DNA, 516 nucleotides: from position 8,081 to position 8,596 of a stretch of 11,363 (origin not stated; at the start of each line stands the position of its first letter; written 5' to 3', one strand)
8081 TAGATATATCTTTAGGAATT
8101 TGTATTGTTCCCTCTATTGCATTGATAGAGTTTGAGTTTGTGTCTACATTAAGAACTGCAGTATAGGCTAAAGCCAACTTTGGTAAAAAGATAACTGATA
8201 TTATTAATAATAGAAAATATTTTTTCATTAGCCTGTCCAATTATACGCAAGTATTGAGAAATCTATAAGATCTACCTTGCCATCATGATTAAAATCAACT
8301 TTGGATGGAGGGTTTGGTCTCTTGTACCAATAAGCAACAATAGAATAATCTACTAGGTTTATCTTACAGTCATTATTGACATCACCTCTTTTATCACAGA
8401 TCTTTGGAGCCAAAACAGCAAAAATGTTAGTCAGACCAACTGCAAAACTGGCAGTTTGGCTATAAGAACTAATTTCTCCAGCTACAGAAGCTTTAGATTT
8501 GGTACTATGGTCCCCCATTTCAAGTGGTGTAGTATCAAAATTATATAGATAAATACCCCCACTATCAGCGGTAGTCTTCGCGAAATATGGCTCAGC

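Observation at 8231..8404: Canonical duplicated Ca-binding dockerin at the C-terminus of an FN3/Ig-like protein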

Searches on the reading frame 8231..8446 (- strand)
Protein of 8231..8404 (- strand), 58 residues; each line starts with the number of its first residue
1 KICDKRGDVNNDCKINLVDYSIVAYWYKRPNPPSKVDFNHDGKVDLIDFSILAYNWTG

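Call 5: search_protein_families(library=pfam, proteins=[window:8231-8404:-], max_evalue=1)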
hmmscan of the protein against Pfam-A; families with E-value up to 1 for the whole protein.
window:8231-8404:- (58 aa): 8 families
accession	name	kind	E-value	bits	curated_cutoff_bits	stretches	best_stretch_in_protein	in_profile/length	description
PF00404.24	Dockerin_1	-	1.4e-08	35.2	22.9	1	7-52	2-52/57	Dockerin type I domain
PF00036.39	EF-hand_1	-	0.0097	15.8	25.4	1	35-49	8-22/29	EF hand domain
PF13517.12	FG-GAP_3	-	0.1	13.7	26.9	1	34-47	47-60/61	FG-GAP-like repeat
PF01839.29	FG-GAP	-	0.12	12.8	22.1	1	36-47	8-19/37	FG-GAP repeat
PF13202.12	EF-hand_5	-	0.16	12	25.9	1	35-49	7-21/25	EF hand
PF13405.12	EF-hand_6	-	0.19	12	25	0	35-49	8-22/30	EF-hand domain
PF10149.14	TM231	-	0.21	11.2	23.2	1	35-51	106-122/301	Transmembrane protein 231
PF13499.12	EF-hand_7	-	0.22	12.3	30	0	35-52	48-65/67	EF-hand domain pair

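Call 6: search_protein_families(library=ncbifam, proteins=[window:8231-8404:-], max_evalue=1)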
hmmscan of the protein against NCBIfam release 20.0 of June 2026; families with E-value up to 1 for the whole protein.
window:8231-8404:- (58 aa): 1 family
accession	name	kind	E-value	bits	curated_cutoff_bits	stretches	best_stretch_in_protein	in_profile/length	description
NF049990.1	CellobisidaseCelK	equivalog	0.045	11.9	1700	1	7-53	830-879/889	cellulose 1,4-beta-cellobiosidase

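Call 7: search_solved_structures(query=window:8231-8404:-, max_evalue=1, show_alignments=3)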
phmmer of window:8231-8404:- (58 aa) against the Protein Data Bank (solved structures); distinct sequences matched with E-value up to 1: 14.
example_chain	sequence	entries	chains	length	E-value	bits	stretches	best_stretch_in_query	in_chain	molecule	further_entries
2y3n_B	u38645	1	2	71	0.0013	21.9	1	6-54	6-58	CELLULOSOMAL FAMILY-48 PROCESSIVE GLYCOSIDE HYDROLASE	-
4fl4_A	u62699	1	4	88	0.0072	19.6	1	6-53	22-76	Glycoside hydrolase family 9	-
2mte_A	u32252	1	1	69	0.027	17.8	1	6-53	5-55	Cellulose 1,4-beta-cellobiosidase (reducing end) CelS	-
1daq_A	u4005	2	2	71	0.028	17.7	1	6-52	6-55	ENDOGLUCANASE SS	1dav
5nrm_B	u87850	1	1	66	0.036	17.4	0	5-25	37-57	DocCel5: Type I dockerin repeat domain from A. cellulolyticus family 5 endoglucanase WP_01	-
5nrk_B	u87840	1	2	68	0.075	16.4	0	5-25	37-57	DocCel5: Type I dockerin repeat domain from A. cellulolyticus family 5 endoglucanase WP_01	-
2vn5_B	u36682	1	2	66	0.089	16.2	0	37-52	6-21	ENDOGLUCANASE A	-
2jnk_A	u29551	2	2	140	0.16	15.4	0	4-52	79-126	Hyalurononglucosaminidase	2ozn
2yik_A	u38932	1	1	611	0.22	14.9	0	7-53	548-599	ENDOGLUCANASE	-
9qfa_A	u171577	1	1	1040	0.32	14.4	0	5-51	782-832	Ruminococcus bromii Amy12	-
4cj0_A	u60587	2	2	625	0.38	14.2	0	7-53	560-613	ENDOGLUCANASE D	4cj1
1clc_A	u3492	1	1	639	0.39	14.1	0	7-53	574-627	ENDOGLUCANASE CELD; EC: 3.2.1.4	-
2vn6_B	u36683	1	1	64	0.45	13.9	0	37-52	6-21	ENDOGLUCANASE A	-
1q80_A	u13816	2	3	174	0.93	12.9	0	34-54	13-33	Sarcoplasmic calcium-binding protein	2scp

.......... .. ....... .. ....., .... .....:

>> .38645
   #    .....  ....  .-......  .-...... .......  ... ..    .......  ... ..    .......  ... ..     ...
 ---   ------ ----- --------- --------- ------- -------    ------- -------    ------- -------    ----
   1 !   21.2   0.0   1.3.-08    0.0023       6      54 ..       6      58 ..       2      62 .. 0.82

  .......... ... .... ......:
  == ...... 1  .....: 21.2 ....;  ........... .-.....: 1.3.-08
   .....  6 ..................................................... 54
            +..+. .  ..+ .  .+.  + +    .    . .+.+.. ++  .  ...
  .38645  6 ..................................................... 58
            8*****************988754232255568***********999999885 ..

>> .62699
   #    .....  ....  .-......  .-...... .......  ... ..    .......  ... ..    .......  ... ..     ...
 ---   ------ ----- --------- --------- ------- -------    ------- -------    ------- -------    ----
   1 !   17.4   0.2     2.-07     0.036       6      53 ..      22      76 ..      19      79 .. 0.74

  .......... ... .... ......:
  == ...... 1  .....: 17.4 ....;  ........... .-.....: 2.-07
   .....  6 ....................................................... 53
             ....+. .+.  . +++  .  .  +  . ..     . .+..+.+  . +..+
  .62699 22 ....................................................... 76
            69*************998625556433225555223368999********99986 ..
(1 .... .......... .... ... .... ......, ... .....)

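Call 32: predict_structure(alignment_id=A3)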
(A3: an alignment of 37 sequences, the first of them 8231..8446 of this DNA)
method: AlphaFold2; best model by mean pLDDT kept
length: 72 residues; sequences in the alignment: 37
mean_pLDDT: 85.0   pTM: 0.64
mean pLDDT of the five models: 85.0, 84.4, 84.2, 83.6, 69.9
residues with pLDDT >= 90: 45; 70-90: 10; 50-70: 16; < 50: 1
segments of 3 or more residues with pLDDT < 50: none
pLDDT, mean of each block of 10 residues (from residue 1): 61 68 90 95 94 94 94 82
secondary structure, 60 per line:
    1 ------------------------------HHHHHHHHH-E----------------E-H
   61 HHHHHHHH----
elements in order: H31-39 H60-68

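Call 36: fold_search(model_id=the predicted structure, library=pdb)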
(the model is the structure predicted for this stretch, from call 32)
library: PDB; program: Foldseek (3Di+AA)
matches with E <= 10: 44; with E <= 0.001: 0
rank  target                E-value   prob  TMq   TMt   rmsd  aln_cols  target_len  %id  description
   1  2y3n_B                1.2e-02  1.00  0.65  0.77   1.2        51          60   35  Type II cohesin-dockerin domain from Bacteroides cellolosolvens (released 2012-01-11)
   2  2ozn_B                4.9e-02  1.00  0.63  0.36   1.4        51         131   25  The Cohesin-Dockerin Complex of NagJ and NagH from Clostridium perfringens (released 2008-05-06)
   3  3kcp_A                1.6e-01  1.00  0.63  0.16   2.4        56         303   25  Crystal structure of interacting Clostridium thermocellum multimodular components (released 2010-02-09)
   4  2vn5_B                2.7e-01  0.95  0.50  0.61   2.3        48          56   27  The Clostridium cellulolyticum dockerin displays a dual binding mode for its cohesin partner (released 2008-05-20)
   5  5m0y_B                2.9e-01  0.97  0.53  0.26   2.6        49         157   22  Crystal Structure of the CohScaA-XDocCipB type II complex from Clostridium thermocellum at 1.5Angstrom resolution (released 2017-09-06)
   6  4wi0_B                3.3e-01  0.94  0.51  0.25   3.6        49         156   28  Crystal structure of Coh3ScaB-XDoc_M2ScaA complex: A C-terminal interface mutant of type II Cohesin-X-Dockerin complex (released 2015-10-07)
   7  2vn5_D                3.3e-01  0.92  0.49  0.60   2.4        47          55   28  The Clostridium cellulolyticum dockerin displays a dual binding mode for its cohesin partner (released 2008-05-20)
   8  2vn6_B                3.8e-01  0.89  0.48  0.53   2.5        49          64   26  The Clostridium cellulolyticum dockerin displays a dual binding mode for its cohesin partner (released 2008-05-13)
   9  5k39_B                4.1e-01  0.96  0.56  0.27   3.4        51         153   24  THE TYPE II COHESIN DOCKERIN COMPLEX FROM CLOSTRIDIUM THERMOCELLUM (released 2017-03-29)
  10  4u3s_B                4.1e-01  0.96  0.55  0.27   3.0        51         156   25  Crystal structure of Coh3ScaB-XDoc_M1ScaA complex: A N-terminal interface mutant of type II Cohesin-X-Dockerin complex (released 2015-07-29)
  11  4fl4_L                4.3e-01  0.98  0.63  0.16   2.4        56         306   25  Scaffoldin conformation and dynamics revealed by a ternary complex from the Clostridium thermocellum cellulosome (released 2012-06-27)
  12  5g5d_B                5.6e-01  0.98  0.64  0.31   1.7        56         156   23  Crystal Structure of the CohScaC2-XDocCipA type II complex from Clostridium thermocellum (released 2017-04-05)
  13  4fl4_I                6.4e-01  0.96  0.62  0.16   2.4        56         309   25  Scaffoldin conformation and dynamics revealed by a ternary complex from the Clostridium thermocellum cellulosome (released 2012-06-27)
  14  2y3n_D                1.2e+00  0.87  0.54  0.77   1.3        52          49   29  Type II cohesin-dockerin domain from Bacteroides cellolosolvens (released 2012-01-11)
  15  2b59_B                1.2e+00  0.82  0.60  0.29   3.5        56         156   23  The type II cohesin dockerin complex (released 2005-10-11)
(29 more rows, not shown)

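Call 59: search_protein_representatives(alignment_id=A3)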
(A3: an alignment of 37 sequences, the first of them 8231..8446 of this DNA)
Query: 37 sequences, 71 profile positions. Proteins with E-value up to 0.001 (for the whole library): 7085; up to 1e-10: 1347; up to 1e-30: 4. The best 150 are listed.
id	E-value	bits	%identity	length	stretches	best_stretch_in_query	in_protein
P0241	8.5e-34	131.4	-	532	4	14-68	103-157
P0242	6.0e-33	128.7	-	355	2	14-70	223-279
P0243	2.6e-32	126.6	-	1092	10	13-66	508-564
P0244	3.3e-31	123.1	-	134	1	1-71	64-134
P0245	1.1e-30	121.4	-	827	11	15-69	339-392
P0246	2.0e-30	120.6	-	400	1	1-71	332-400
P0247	4.8e-30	119.4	-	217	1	1-71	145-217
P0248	5.3e-30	119.2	-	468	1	1-71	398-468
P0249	6.1e-30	119.0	-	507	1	1-71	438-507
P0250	8.3e-30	118.6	-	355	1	1-71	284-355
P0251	1.9e-29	117.5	-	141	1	1-71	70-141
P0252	2.2e-29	117.2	-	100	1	1-71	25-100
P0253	2.8e-29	116.9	-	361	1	1-71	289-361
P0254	2.8e-29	116.9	-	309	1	1-71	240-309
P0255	4.6e-29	116.2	-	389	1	1-71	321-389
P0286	1.6e-26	108.1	-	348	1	1-71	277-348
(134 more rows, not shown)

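Call 62: find_encoding_contigs(protein=P0250, flank=8000, max_places=2)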
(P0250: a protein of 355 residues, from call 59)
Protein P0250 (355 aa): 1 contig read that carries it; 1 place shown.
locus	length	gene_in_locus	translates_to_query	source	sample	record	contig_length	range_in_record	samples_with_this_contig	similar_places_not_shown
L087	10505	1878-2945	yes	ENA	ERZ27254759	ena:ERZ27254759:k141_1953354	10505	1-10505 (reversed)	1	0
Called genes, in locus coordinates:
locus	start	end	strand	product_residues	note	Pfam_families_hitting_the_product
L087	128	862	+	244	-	-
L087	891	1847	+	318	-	-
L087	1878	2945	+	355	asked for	PF00404:Dockerin_1 (weak)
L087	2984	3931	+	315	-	-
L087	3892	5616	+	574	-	PF19077:Big_13 (faint)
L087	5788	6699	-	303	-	PF02729:OTCace_N, PF00185:OTCace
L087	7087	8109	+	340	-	PF03462:PCRF, PF00472:RF-1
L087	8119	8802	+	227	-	PF00005:ABC_tran, PF13304:AAA_21 (faint)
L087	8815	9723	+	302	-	PF18075:FtsX_ECD, PF02687:FtsX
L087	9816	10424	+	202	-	PF20803:PaaX_M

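Call 63: find_encoding_contigs(protein=P0286, flank=8000, max_places=2)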
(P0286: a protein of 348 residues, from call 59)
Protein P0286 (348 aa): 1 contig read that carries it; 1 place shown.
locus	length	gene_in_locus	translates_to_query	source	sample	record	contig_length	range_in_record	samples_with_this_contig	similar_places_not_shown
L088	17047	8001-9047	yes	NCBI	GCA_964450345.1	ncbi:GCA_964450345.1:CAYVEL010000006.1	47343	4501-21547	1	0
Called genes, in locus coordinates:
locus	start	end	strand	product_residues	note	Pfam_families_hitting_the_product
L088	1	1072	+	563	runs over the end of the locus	-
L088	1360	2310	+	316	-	-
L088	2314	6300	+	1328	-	-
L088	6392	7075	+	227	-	-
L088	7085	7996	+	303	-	-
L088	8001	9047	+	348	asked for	PF19077:Big_13 (faint), PF17936:Big_6 (weak), PF00404:Dockerin_1 (faint)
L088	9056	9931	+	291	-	-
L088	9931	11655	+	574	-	-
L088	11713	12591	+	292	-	PF03462:PCRF, PF00472:RF-1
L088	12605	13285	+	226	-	PF02463:SMC_N, PF00005:ABC_tran, PF13175:AAA_15 (faint), PF13304:AAA_21 (weak)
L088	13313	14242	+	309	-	PF18075:FtsX_ECD, PF02687:FtsX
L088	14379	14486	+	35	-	-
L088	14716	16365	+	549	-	PF06418:CTP_synth_N, PF00117:GATase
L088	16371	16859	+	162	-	-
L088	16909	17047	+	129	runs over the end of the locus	PF02452:PemK_toxin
